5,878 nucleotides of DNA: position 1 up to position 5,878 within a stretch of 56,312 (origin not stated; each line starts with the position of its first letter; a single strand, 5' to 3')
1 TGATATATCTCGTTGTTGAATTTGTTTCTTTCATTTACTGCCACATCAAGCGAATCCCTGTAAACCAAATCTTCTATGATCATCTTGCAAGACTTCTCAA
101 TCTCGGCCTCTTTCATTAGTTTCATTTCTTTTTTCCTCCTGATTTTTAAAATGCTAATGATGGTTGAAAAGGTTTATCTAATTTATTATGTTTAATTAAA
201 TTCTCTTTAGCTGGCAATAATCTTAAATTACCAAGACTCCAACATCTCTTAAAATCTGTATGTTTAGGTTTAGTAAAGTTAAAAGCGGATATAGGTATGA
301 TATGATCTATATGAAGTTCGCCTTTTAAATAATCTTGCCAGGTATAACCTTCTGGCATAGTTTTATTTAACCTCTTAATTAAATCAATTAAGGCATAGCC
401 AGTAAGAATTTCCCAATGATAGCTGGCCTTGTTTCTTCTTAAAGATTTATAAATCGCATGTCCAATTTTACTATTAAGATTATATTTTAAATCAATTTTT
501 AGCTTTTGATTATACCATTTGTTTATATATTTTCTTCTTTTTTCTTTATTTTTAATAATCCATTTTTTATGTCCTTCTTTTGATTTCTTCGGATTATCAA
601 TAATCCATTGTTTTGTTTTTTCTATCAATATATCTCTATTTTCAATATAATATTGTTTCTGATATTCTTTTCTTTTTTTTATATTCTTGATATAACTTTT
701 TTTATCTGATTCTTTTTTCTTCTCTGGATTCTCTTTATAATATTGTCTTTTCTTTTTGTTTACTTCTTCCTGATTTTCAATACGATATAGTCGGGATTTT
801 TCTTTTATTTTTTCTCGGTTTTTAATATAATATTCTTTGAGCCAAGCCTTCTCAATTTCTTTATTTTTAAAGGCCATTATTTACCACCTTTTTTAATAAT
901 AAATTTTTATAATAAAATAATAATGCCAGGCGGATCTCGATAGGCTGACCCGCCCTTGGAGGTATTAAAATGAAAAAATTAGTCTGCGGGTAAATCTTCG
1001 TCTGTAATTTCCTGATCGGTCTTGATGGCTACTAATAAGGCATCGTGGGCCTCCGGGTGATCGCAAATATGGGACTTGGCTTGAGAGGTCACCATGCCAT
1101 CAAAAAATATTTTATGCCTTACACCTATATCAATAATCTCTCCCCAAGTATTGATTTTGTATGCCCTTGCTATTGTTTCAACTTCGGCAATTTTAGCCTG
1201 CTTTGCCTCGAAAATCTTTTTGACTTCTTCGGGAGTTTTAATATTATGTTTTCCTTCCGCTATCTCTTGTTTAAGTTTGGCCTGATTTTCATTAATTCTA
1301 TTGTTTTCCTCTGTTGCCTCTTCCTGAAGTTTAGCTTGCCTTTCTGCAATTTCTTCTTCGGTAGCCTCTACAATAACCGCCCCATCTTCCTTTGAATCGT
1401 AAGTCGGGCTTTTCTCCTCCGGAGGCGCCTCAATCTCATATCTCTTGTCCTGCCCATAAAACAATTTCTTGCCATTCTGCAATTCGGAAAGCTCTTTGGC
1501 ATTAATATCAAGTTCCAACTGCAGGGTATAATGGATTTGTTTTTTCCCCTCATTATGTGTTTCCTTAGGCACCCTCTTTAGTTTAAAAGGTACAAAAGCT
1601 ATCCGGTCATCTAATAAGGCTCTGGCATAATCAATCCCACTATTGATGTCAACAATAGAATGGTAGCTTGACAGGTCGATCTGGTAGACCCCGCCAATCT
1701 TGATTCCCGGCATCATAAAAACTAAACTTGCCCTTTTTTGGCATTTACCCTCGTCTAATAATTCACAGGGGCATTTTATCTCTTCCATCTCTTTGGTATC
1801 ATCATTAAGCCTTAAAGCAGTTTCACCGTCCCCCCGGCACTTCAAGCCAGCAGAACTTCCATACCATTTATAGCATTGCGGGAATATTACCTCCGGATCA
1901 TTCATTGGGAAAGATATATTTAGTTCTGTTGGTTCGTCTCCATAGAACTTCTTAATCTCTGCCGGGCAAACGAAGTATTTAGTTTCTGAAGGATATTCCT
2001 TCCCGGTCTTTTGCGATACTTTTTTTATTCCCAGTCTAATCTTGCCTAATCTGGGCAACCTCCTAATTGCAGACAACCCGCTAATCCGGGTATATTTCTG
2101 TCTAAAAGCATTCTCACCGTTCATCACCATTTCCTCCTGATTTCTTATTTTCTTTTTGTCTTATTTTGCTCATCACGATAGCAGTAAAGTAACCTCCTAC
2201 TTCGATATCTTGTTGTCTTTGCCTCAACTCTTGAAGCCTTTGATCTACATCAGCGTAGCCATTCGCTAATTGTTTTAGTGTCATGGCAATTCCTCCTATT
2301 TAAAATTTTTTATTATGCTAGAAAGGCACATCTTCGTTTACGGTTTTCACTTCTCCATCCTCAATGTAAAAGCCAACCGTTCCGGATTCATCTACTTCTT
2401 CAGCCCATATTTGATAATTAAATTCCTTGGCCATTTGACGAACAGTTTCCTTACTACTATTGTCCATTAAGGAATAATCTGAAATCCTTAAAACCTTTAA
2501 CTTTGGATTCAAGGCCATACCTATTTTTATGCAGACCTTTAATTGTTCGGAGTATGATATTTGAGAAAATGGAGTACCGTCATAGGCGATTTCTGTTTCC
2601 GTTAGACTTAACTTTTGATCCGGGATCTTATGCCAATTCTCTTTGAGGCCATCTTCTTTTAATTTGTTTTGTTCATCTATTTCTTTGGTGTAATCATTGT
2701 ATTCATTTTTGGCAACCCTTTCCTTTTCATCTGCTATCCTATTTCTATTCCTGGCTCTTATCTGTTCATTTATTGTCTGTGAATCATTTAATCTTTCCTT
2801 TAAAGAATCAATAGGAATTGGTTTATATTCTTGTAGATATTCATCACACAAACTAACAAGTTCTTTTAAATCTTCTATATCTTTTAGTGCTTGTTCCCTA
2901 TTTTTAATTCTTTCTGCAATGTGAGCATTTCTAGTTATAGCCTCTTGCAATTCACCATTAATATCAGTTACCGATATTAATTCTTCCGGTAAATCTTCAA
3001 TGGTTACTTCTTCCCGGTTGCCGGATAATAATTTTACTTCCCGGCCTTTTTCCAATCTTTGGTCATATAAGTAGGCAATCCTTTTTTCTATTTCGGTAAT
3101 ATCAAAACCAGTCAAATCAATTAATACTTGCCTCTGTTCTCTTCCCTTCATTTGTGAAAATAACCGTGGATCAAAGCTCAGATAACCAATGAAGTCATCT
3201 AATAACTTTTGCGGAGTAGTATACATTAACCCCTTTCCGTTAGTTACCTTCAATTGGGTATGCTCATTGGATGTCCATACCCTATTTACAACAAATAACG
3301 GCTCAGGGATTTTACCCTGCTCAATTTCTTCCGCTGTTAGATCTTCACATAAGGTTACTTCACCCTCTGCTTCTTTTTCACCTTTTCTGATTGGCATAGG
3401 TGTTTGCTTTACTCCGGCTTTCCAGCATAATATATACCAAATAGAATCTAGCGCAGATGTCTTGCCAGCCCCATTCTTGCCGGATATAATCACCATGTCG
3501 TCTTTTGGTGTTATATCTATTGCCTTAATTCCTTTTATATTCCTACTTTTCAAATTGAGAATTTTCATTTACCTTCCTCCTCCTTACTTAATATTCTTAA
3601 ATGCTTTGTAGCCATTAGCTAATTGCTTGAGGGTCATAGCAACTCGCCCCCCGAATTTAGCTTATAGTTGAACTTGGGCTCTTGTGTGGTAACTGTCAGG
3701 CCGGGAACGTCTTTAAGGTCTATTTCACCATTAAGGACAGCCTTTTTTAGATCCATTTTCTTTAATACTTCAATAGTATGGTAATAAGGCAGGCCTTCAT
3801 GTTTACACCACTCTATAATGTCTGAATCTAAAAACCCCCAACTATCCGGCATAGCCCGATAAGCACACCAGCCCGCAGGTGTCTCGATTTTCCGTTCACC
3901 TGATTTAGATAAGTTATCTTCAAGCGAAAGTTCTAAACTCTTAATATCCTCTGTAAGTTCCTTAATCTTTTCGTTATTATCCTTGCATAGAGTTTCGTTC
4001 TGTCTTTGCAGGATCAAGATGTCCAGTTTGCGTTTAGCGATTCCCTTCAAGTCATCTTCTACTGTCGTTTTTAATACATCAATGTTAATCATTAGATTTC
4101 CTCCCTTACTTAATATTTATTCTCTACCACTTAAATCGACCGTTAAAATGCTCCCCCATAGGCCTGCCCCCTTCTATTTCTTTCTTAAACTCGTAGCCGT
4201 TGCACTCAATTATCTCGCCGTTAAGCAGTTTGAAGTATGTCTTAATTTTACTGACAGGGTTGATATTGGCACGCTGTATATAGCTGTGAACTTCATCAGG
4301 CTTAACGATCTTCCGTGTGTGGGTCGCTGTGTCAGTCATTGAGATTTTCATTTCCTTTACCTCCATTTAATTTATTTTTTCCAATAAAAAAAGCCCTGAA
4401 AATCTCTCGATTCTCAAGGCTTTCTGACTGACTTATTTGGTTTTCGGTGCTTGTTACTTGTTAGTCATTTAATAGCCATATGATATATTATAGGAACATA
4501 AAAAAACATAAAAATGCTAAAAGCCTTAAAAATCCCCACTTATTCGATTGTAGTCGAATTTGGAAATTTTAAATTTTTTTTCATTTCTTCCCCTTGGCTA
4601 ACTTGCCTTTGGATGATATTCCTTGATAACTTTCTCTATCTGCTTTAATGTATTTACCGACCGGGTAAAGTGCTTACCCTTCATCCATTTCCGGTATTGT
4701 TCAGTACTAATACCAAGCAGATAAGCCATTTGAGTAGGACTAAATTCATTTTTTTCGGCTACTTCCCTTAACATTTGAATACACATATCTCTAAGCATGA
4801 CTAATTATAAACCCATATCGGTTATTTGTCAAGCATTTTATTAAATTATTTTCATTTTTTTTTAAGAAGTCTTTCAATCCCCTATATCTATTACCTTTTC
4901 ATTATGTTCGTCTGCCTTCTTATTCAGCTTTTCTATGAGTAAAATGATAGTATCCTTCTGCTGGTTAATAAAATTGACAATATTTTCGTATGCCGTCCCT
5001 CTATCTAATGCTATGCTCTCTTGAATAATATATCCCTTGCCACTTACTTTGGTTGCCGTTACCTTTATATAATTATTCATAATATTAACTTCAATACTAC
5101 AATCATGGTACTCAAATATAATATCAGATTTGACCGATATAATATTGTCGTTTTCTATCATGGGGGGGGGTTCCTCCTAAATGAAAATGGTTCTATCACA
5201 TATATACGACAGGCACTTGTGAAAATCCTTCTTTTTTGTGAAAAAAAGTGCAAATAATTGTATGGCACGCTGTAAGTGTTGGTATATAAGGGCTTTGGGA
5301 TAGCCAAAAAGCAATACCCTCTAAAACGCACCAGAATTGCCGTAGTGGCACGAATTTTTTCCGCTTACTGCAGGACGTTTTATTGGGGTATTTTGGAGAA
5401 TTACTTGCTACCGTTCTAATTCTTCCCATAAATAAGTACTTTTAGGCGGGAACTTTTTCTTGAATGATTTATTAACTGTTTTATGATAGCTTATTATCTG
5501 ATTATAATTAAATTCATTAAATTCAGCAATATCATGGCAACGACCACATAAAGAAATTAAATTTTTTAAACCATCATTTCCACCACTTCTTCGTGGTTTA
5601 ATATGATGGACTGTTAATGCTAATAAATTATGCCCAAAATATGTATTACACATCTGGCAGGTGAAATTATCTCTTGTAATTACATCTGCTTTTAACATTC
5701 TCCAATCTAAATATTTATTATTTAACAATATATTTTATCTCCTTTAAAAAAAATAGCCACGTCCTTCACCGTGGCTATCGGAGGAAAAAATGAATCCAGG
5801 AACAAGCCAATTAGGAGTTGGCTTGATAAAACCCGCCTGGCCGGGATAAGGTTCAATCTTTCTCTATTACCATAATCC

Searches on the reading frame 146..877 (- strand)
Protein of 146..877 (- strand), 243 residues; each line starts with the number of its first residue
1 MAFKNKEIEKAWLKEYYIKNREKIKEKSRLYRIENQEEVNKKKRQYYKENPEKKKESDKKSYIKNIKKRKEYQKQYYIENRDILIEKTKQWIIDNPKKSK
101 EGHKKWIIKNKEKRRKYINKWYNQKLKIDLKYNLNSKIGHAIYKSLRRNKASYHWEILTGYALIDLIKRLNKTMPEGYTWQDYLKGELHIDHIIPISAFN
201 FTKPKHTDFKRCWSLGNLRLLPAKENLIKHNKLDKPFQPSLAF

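Call 32: search_protein_families(library=phrogs, proteins=[window:146-877:-], max_evalue=0.001)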
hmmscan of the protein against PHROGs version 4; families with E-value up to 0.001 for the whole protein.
window:146-877:- (243 aa): 2 families
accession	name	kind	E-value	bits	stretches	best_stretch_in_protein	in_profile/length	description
phrog_17714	-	unknown function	2.6e-09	38.5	1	69-124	15-70/129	-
phrog_1035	-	DNA, RNA and nucleotide metabolism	3e-07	31.6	1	101-238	83-219/271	endonuclease VII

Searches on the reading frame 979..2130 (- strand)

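Call 32: search_protein_families(library=phrogs, proteins=[window:979-2130:-], max_evalue=0.001)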
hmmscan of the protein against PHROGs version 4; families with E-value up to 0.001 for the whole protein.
window:979-2130:- (383 aa): 1 family
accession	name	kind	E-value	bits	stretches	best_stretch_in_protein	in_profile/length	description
phrog_16191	-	unknown function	2.8e-05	24.4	0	94-342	102-353/390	-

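Call 46: search_protein_families(library=pfam, proteins=[window:979-2130:-], max_evalue=0.001)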
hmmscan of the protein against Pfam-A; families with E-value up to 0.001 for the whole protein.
window:979-2130:- (383 aa): 1 family
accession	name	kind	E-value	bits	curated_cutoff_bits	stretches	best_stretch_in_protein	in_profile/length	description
PF18897.5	Gp3-like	-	1.2e-44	152.9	23.6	1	28-207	1-190/191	Recombination directionality factor-like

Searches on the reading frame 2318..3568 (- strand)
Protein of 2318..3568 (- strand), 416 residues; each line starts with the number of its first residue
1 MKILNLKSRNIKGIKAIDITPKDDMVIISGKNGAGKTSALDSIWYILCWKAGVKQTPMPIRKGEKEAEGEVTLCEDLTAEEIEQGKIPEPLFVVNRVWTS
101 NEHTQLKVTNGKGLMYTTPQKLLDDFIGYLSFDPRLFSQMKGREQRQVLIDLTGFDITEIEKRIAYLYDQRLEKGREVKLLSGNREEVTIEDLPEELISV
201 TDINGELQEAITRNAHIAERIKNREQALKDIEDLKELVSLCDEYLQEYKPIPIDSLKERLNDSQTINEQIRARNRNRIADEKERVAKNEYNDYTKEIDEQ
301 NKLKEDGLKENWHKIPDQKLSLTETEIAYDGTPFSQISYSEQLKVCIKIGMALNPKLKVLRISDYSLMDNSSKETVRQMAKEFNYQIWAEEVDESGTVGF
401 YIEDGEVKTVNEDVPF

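Call 32: search_protein_families(library=phrogs, proteins=[window:2318-3568:-], max_evalue=0.001)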
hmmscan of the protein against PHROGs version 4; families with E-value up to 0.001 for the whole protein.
window:2318-3568:- (416 aa): 8 families
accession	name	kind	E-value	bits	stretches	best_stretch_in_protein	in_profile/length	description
phrog_1499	-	unknown function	3e-65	222.2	1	1-409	3-425/427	-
phrog_77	-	DNA, RNA and nucleotide metabolism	1.5e-08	34.6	1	1-302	296-609/967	SbcC-like subunit of palindrome specific endonuclease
phrog_8323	-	unknown function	1.6e-08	34.6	1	1-175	49-233/623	-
phrog_7507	-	unknown function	6.8e-08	33.2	1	1-48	2-49/483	-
phrog_10445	-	unknown function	4.5e-05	23.8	1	1-306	3-293/296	-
phrog_4747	-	unknown function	0.00012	22.3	1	1-181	1-155/610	-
phrog_25363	-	unknown function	0.00022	22.3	1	1-50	5-54/77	-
phrog_9802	-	unknown function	0.00027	21.1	1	5-44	7-46/438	-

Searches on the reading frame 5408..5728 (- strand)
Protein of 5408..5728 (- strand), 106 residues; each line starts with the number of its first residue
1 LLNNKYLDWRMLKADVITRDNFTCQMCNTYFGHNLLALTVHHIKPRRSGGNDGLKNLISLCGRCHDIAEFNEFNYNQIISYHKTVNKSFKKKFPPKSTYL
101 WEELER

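Call 32: search_protein_families(library=phrogs, proteins=[window:5408-5728:-], max_evalue=0.001)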
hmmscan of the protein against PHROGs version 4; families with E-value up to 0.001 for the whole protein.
window:5408-5728:- (106 aa): 28 families (the best 25 are shown)
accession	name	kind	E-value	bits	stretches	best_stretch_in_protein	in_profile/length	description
phrog_144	-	DNA, RNA and nucleotide metabolism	9e-15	55.8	1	8-78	71-142/175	HNH endonuclease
phrog_119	-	DNA, RNA and nucleotide metabolism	2.8e-14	53.8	1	8-91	190-275/443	HNH endonuclease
phrog_589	-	DNA, RNA and nucleotide metabolism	5.1e-13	50.2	1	8-67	78-137/179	HNH endonuclease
phrog_740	-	DNA, RNA and nucleotide metabolism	9.2e-13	48.9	1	13-71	30-87/332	HNH endonuclease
phrog_333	-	DNA, RNA and nucleotide metabolism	5.1e-12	47.1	1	8-66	20-76/138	HNH endonuclease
phrog_16726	-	DNA, RNA and nucleotide metabolism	5.9e-12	46.9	1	9-64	81-136/308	HNH endonuclease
phrog_5956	-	DNA, RNA and nucleotide metabolism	3.1e-10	40.8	1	8-69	46-108/138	HNH endonuclease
phrog_8446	-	DNA, RNA and nucleotide metabolism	3.1e-09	37.8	1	8-69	127-196/211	HNH endonuclease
phrog_2214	-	DNA, RNA and nucleotide metabolism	6.5e-09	36.4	1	9-66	181-234/429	HNH endonuclease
phrog_1271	-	DNA, RNA and nucleotide metabolism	6.6e-09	36.6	1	8-86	257-331/361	HNH endonuclease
phrog_2323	-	DNA, RNA and nucleotide metabolism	1.2e-08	35.8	1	8-68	23-83/113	HNH endonuclease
phrog_4581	-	head and packaging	7.1e-08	33.2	1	8-73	52-113/395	terminase small subunit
phrog_8048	-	DNA, RNA and nucleotide metabolism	1.4e-07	32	1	9-67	164-224/273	HNH endonuclease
phrog_16986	-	unknown function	4.2e-07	30.8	1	12-65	11-62/248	-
phrog_6050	-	DNA, RNA and nucleotide metabolism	5.1e-07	29.8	1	13-81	303-370/402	HNH endonuclease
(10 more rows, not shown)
